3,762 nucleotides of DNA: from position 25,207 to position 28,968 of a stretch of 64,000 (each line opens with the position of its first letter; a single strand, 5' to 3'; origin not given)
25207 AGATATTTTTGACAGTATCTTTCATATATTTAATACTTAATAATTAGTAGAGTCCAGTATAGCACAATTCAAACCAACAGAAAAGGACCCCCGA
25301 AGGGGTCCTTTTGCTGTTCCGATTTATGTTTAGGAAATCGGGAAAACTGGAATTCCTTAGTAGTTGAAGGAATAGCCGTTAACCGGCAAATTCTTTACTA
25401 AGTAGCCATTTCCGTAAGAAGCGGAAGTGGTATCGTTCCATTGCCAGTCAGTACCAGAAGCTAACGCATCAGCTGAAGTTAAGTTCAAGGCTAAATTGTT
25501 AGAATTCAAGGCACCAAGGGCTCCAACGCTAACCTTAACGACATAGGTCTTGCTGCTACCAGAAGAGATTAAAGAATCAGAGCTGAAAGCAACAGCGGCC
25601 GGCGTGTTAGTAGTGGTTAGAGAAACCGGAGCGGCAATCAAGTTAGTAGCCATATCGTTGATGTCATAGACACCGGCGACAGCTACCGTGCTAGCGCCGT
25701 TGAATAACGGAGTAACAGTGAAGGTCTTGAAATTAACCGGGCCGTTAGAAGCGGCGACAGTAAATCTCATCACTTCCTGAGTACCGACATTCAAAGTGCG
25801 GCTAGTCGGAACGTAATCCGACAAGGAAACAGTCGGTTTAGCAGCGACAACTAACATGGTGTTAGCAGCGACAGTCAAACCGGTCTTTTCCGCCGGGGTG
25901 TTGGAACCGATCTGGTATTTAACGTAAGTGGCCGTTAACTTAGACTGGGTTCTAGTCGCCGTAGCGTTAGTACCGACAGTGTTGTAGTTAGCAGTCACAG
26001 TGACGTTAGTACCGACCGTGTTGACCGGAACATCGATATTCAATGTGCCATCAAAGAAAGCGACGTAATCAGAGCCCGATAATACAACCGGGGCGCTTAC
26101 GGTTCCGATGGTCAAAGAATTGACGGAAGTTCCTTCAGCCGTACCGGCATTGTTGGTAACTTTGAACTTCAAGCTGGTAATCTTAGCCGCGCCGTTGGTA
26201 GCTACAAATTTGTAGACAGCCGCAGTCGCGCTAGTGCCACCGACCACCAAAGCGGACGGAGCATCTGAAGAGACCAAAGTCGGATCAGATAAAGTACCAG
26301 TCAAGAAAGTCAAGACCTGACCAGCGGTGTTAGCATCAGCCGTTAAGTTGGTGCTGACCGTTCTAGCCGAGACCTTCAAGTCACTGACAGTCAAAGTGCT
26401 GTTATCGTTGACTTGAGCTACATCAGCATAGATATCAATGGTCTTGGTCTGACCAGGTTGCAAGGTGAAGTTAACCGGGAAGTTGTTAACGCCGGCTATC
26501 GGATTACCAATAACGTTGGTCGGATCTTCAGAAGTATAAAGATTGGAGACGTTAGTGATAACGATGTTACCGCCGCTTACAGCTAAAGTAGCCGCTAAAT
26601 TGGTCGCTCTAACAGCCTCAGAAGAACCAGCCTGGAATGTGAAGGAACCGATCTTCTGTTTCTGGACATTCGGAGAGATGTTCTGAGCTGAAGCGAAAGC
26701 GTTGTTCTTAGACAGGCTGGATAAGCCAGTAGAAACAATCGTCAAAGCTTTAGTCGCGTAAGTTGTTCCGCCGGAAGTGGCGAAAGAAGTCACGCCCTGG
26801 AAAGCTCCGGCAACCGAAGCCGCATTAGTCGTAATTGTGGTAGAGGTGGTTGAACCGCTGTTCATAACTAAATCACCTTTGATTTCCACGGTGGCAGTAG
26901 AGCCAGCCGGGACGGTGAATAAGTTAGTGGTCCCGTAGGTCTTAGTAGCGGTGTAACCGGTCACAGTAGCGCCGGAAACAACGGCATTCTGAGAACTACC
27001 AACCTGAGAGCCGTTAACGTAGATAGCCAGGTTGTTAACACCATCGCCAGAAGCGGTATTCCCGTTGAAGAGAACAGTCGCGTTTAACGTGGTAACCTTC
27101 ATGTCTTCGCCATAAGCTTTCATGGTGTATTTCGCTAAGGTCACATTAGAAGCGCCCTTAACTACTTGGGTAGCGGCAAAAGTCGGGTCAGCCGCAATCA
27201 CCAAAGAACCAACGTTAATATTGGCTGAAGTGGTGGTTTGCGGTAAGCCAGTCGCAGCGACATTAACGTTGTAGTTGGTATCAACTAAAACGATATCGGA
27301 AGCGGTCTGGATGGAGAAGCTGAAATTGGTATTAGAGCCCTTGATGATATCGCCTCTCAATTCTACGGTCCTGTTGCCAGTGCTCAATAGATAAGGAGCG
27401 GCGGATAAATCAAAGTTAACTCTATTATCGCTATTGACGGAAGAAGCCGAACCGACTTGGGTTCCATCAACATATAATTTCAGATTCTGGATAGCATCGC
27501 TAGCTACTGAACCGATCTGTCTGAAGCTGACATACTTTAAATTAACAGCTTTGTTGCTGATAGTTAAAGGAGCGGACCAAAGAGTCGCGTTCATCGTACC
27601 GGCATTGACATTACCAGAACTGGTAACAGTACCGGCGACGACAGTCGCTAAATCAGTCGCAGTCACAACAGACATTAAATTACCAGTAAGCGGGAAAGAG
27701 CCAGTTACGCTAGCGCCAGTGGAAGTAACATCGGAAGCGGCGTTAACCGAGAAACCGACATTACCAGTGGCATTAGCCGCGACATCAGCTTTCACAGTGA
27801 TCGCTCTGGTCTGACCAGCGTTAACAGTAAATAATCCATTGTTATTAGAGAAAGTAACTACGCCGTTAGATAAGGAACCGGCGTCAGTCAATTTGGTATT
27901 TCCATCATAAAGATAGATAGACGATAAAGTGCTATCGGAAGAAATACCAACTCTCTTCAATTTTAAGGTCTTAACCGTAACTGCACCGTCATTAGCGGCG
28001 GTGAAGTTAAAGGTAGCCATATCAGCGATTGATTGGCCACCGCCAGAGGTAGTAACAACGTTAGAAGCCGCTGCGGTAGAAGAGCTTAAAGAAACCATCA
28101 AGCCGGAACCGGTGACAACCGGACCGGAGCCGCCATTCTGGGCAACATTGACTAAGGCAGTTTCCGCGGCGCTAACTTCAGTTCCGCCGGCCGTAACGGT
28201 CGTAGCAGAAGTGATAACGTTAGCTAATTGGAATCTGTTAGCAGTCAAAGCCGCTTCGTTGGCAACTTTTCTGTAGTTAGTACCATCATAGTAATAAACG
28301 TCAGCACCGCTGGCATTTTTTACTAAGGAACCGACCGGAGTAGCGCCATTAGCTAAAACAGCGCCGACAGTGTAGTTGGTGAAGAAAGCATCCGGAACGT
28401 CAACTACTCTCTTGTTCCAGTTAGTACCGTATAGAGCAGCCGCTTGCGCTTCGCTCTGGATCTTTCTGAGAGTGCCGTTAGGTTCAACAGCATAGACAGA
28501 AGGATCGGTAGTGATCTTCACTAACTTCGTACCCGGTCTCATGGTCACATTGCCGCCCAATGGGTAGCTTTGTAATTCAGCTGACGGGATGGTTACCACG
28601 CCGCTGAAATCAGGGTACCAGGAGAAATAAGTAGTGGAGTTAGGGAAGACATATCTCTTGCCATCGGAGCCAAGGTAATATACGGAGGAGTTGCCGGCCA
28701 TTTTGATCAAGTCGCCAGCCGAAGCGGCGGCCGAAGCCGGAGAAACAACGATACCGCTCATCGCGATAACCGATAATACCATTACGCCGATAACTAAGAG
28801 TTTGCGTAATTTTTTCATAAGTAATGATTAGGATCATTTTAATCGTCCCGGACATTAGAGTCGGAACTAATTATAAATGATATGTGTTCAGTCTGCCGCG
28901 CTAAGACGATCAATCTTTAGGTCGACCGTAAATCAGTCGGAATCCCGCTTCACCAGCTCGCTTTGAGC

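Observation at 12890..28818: Envelope block suggests a surface-protein O-glycosylation system: PGT + 2 GT4 + Wzy_C/TPR ligase-like protein + two giant Ser/Thr-rich secreted proteins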

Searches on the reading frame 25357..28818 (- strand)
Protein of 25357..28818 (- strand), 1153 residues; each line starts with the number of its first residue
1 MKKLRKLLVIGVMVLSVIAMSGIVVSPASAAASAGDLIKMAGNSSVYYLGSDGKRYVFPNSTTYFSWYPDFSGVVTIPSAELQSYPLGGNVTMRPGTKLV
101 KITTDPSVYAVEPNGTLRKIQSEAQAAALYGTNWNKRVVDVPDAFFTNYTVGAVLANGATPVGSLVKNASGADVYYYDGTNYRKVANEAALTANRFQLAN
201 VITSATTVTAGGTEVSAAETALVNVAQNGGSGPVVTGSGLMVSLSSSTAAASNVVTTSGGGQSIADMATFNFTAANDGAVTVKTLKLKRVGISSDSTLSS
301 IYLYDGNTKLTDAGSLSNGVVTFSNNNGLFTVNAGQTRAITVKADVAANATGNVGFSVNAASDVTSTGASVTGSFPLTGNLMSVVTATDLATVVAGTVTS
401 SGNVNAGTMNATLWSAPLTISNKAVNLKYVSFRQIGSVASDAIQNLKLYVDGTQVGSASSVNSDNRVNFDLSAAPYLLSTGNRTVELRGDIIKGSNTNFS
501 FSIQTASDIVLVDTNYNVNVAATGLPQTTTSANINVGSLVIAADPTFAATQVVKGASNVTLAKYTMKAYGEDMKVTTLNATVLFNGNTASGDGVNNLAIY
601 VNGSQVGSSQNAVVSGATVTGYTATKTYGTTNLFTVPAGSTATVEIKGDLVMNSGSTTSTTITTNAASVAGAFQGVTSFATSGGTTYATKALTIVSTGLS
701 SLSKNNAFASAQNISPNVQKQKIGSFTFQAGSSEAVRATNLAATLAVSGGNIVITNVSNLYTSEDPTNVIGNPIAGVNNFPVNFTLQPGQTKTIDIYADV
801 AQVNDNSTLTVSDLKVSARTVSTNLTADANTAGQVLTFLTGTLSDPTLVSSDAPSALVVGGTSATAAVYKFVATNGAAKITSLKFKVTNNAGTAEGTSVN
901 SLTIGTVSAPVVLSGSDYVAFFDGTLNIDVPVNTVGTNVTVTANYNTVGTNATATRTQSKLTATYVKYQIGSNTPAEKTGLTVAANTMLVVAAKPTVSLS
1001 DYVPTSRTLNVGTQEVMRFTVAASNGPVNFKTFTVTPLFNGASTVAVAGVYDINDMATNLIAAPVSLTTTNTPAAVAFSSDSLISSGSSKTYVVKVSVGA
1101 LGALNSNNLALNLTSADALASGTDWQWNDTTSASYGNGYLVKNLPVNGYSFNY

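Call 4: search_protein_families(library=pfam, proteins=[window:25357-28818:-], max_evalue=0.01)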
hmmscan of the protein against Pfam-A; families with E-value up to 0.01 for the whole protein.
window:25357-28818:- (1153 aa): 2 families
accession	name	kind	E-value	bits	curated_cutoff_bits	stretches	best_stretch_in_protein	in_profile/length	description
PF16392.11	DUF5001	-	0.0026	18.2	23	0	626-651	35-58/86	Ig-like domain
PF17753.7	Ig_mannosidase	-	0.0044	17.1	22.6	0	784-814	46-78/81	Ig-fold domain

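Call 5: search_protein_families(library=ncbifam, proteins=[window:25357-28818:-], max_evalue=0.01)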
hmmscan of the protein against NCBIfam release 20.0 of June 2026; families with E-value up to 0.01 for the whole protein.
window:25357-28818:- (1153 aa): 0 families

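Call 44: search_solved_structures(query=window:25357-28818:-, max_evalue=1)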
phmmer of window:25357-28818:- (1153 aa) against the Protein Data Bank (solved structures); distinct sequences matched with E-value up to 1: 0.

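Call 58: find_homologous_proteins(query=window:25357-28818:-)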
Query window:25357-28818:- (1153 aa): 1261 proteins with E <= 0.001 among 8000 candidates; the best 120 are listed.
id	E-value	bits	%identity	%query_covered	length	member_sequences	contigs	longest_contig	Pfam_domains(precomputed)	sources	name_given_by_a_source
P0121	0.0e+0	2354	100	100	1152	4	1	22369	-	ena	-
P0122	0.0e+0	2071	87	100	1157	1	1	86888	-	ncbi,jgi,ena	ncbi:MAG: hypothetical protein WC456_03725 [Patescibacteria group bacterium]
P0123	0.0e+0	1958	82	100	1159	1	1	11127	-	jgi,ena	-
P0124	0.0e+0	1661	72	100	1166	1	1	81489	-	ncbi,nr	ncbi:MAG: hypothetical protein NT165_02800 [Candidatus Falkowbacteria bacterium]|nr:hypothetical pro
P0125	0.0e+0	1505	66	100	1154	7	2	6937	-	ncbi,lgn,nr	ncbi:hypothetical protein KKG80_01580 [Patescibacteria group bacterium]|nr:hypothetical protein [Pat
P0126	0.0e+0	1185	56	99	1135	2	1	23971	-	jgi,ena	-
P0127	0.0e+0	1182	56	100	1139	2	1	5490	PF16392.12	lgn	-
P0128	0.0e+0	1176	57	97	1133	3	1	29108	-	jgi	-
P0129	0.0e+0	1170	55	100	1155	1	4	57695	PF16392.12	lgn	-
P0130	0.0e+0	1154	55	100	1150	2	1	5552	-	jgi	-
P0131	0.0e+0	1144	55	99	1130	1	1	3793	-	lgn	-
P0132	0.0e+0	1131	54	100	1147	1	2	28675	-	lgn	-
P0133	0.0e+0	1108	53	100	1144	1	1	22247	-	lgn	-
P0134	0.0e+0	1102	52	100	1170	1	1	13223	-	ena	-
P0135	0.0e+0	1087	51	100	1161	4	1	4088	-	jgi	-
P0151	2.9e-276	938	48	99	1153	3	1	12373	-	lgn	-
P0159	2.1e-268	912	49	99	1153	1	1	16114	-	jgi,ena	-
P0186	1.2e-239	817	45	98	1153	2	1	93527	-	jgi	jgi:hypothetical protein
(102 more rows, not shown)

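Call 62: find_encoding_contigs(protein=P0121, flank=10000, max_places=3)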
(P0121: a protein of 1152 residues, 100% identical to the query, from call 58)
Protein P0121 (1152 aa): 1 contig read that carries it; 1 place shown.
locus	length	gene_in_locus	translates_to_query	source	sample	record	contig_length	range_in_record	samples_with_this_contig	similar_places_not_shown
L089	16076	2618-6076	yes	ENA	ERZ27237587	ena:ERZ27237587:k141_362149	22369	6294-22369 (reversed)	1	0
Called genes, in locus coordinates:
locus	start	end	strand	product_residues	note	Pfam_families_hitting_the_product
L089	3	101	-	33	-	?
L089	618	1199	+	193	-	PF04542:Sigma70_r2 (weak), PF08281:Sigma70_r4_2, PF04545:Sigma70_r4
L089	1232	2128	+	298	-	-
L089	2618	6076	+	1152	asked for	-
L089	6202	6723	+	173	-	PF00210:Ferritin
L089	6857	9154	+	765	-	PF13431:TPR_17 (faint), PF04932:Wzy_C, PF00515:TPR_1 (faint), PF07719:TPR_2 (faint), PF13428:TPR_14 (faint), PF13432:TPR_16 (faint), PF14559:TPR_19 (faint), PF13181:TPR_8 (faint), +1 more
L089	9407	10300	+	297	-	-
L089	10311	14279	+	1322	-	PF05708:Peptidase_C92, PF00932:LTD (weak), PF13385:Laminin_G_3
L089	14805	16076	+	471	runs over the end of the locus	PF13727:CoA_binding_3, PF02397:Bac_transf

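Call 75: predict_structure(alignment_id=A3)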
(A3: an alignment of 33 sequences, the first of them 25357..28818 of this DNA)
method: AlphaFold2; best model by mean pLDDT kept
length: 1153 residues; sequences in the alignment: 33
mean_pLDDT: 84.3   pTM: 0.41
mean pLDDT of the five models: 84.3, 84.0, 83.9, 81.2, 80.6
residues with pLDDT >= 90: 388; 70-90: 688; 50-70: 43; < 50: 34
segments of 3 or more residues with pLDDT < 50: 1-30, 234-236
pLDDT, mean of each block of 10 residues (from residue 1): 29 29 35 76 81 83 85 76 84 89 86 88 87 86 79 86 89 88 84 82 84 81 68 55 83 83 90 78 92 87 85 87 87 86 90 90 80 83 87 87 80 91 91 83 89 90 86 90 92 81 79 89 73 83 86 84 91 90 92 93 90 89 89 85 93 85 89 85 81 77 79 75 88 83 80 81 84 86 87 88 75 84 82 79 88 88 94 88 94 89 94 92 92 84 90 86 93 83 92 91 79 91 92 92 89 94 91 92 94 92 79 83 87 87 84 83
secondary structure, 60 per line:
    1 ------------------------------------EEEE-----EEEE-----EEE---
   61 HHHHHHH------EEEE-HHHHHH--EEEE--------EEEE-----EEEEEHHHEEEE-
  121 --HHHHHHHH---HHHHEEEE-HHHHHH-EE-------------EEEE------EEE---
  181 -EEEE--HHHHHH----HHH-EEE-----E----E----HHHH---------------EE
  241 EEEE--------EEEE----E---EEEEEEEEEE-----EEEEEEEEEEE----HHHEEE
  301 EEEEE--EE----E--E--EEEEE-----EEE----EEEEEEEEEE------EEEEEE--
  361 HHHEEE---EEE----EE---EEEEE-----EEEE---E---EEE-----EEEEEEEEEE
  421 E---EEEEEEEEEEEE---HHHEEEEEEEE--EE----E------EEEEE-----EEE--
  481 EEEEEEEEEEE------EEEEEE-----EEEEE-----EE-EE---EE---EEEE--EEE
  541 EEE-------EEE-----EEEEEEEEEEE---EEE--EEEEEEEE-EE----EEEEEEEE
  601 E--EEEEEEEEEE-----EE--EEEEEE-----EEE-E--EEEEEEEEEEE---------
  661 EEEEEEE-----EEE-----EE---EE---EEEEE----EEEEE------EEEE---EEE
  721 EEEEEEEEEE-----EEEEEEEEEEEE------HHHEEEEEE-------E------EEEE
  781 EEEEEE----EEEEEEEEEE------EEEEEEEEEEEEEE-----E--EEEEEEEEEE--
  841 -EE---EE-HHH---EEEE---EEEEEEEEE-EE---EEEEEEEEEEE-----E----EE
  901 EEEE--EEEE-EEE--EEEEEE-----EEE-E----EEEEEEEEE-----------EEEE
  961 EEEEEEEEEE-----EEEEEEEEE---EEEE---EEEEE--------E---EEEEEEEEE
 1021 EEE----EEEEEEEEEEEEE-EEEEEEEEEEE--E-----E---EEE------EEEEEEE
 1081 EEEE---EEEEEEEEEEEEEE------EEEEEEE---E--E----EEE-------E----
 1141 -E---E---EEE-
elements in order (helices of 4 or more, strands of 3 or more residues): E37-40 E46-49 E55-57 H61-67 E74-77 H79-84 E87-90 E99-102 E108-112 E116-119 H123-130 H134-137 E138-141 H143-148 E165-168 E175-177 E182-185 H188-193 E202-204 H220-223 E239-244 E253-256 E265-274 E280-290 E298-305 E320-324 E330-332 E337-346 E353-358 E364-366 E370-372 E382-386 E392-395 E403-405 E411-421 E425-436 E443-450 E466-470 E476-478 E481-491 E498-503 E509-513 E532-535 E538-543 E551-553 E559-569 E573-575 E578-585 E593-601 E604-613 E623-628 E634-636 E641-651 E661-667 E673-675 E691-695 E700-704 E711-714 E718-730 E736-747 E757-762 E777-786 E791-800 E807-820 E829-838 E856-859 E863-871 E878-888 E899-904 E907-910 E912-914 E917-922 E928-930 E937-945 E957-970 E976-984 E988-991 E995-999 E1012-1023 E1028-1040 E1042-1052 E1065-1067 E1074-1084 E1088-1101 E1108-1114 E1126-1128 E1150-1152

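Call 77: fold_search(model_id=the predicted structure, library=pdb)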
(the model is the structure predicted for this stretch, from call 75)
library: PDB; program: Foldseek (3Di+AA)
matches with E <= 10: 1420; with E <= 0.001: 164
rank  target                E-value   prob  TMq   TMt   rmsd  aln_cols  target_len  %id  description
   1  7som_D                1.4e-13  1.00  0.13  0.11  36.1      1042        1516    8  Ciliary C2 central pair apparatus isolated from Chlamydomonas reinhardtii (released 2022-04-13)
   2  9ijj_h                1.4e-13  1.00  0.12  0.10  35.5      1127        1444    7  In situ structure of the central apparatus in mouse sperm axoneme. (released 2025-06-04)
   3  9ijj_O                1.9e-13  1.00  0.13  0.12  51.5      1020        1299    8  In situ structure of the central apparatus in mouse sperm axoneme. (released 2025-06-04)
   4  9ijj_4I               2.6e-13  1.00  0.11  0.05  53.3       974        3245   10  In situ structure of the central apparatus in mouse sperm axoneme. (released 2025-06-04)
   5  9ijj_4G               1.1e-12  1.00  0.11  0.04  53.9       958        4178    9  In situ structure of the central apparatus in mouse sperm axoneme. (released 2025-06-04)
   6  8beg_A                2.7e-12  1.00  0.10  0.14  33.0       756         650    8  Structure of Ig-like domains from PrgB (released 2022-11-30)
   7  8beg_B                4.0e-12  1.00  0.10  0.14  32.9       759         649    8  Structure of Ig-like domains from PrgB (released 2022-11-30)
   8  4u4j                  1.9e-11  1.00  0.08  0.07  40.6      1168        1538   10  Crystal structure of Salmonella alpha-2-macroglobulin mutant Y1175G (released 2014-09-17)
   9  7sqc_2B               3.4e-11  1.00  0.12  0.15  50.1       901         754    8  Ciliary C1 central pair apparatus isolated from Chlamydomonas reinhardtii (released 2022-04-13)
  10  4rtd                  7.3e-11  1.00  0.09  0.09  44.2       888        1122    9  Escherichia coli alpha-2-macroglobulin activated by porcine elastase (released 2015-07-15)
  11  8wa2_F                9.2e-11  1.00  0.16  0.13  22.7       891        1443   12  cryo-EM structure of native mastigonemes isolated from Chlamydomonas reinhardtii at 3.0 angstrom resolution (released 2024-04-10)
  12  7ad7_B                1.3e-10  1.00  0.12  0.17  22.0       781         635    9  Crystal structure of human complement C5 in complex with the K8 bovine knob domain peptide. (released 2021-03-10)
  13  9fx3_A                2.7e-10  1.00  0.11  0.11  42.1      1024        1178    8  Structure of active human CD109 (released 2025-03-19)
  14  6tav_A                5.4e-10  1.00  0.10  0.09  46.6      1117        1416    8  Crystal structure of endopeptidase-induced alpha2-macroglobulin (released 2021-05-12)
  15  7s63_A                7.4e-10  1.00  0.10  0.09  47.9      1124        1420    9  Native-form oocyte/egg Alpha-2-Macroglobulin (A2Moo) tetramer (released 2022-01-05)
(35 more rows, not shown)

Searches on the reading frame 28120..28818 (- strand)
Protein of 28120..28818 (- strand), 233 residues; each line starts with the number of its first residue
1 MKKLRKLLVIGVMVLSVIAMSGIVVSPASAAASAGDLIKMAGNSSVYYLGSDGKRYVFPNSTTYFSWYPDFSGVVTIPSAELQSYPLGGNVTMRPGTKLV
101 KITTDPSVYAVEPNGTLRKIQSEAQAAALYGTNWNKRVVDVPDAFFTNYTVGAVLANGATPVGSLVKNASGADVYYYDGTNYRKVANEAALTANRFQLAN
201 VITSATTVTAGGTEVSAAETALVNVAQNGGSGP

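Call 82: search_protein_families(library=pfam, proteins=[window:28120-28818:-], max_evalue=5)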
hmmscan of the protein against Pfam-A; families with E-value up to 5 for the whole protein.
window:28120-28818:- (233 aa): 1 family
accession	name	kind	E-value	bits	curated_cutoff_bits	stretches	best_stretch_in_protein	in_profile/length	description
PF11623.14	NdhS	-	0.11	12.6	27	1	94-138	2-44/52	NAD(P)H dehydrogenase subunit S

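Call 109: find_homologous_proteins(query=window:28132-28719:-, max_evalue=0.00001)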
Query seq(196 aa) (196 aa): 233 proteins with E <= 0.00001 among 1177 candidates; the best 120 are listed.
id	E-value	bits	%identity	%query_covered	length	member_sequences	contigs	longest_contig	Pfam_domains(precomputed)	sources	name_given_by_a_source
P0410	2.6e-98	346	81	99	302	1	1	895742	-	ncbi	-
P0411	5.1e-95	335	86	89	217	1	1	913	-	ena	-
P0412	3.0e-92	326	76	98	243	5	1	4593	-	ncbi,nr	ncbi:MAG: hypothetical protein PHX76_03385, partial [Patescibacteria group bacterium]|nr:hypothetica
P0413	1.1e-90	321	77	100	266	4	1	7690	-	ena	-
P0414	7.7e-87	308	73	100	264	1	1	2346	-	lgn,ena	-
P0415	3.2e-85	303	79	89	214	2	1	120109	-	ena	-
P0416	1.2e-84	301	85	81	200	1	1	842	-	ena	-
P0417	8.0e-82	292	70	94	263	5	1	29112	-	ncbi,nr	ncbi:MAG TPA: hypothetical protein PKK65_01580, partial [bacterium]|nr:hypothetical protein [bacteri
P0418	1.4e-80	288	90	73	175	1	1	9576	-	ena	-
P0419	1.0e-77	278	69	94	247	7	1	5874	-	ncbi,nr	ncbi:MAG TPA: hypothetical protein P5194_02650, partial [Patescibacteria group bacterium]|nr:hypothe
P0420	3.2e-77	277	69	95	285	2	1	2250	-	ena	-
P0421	5.5e-77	276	66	99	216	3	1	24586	-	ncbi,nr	ncbi:MAG TPA: hypothetical protein PLE28_02660, partial [bacterium]|nr:hypothetical protein [bacteri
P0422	4.0e-76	273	73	84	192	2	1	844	-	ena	-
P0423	9.3e-76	272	68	95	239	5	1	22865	-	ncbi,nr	ncbi:MAG TPA: hypothetical protein PKL05_02585, partial [bacterium]|nr:hypothetical protein [bacteri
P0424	2.9e-74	267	68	87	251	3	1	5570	-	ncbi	ncbi:MAG: hypothetical protein V1651_01440, partial [Patescibacteria group bacterium]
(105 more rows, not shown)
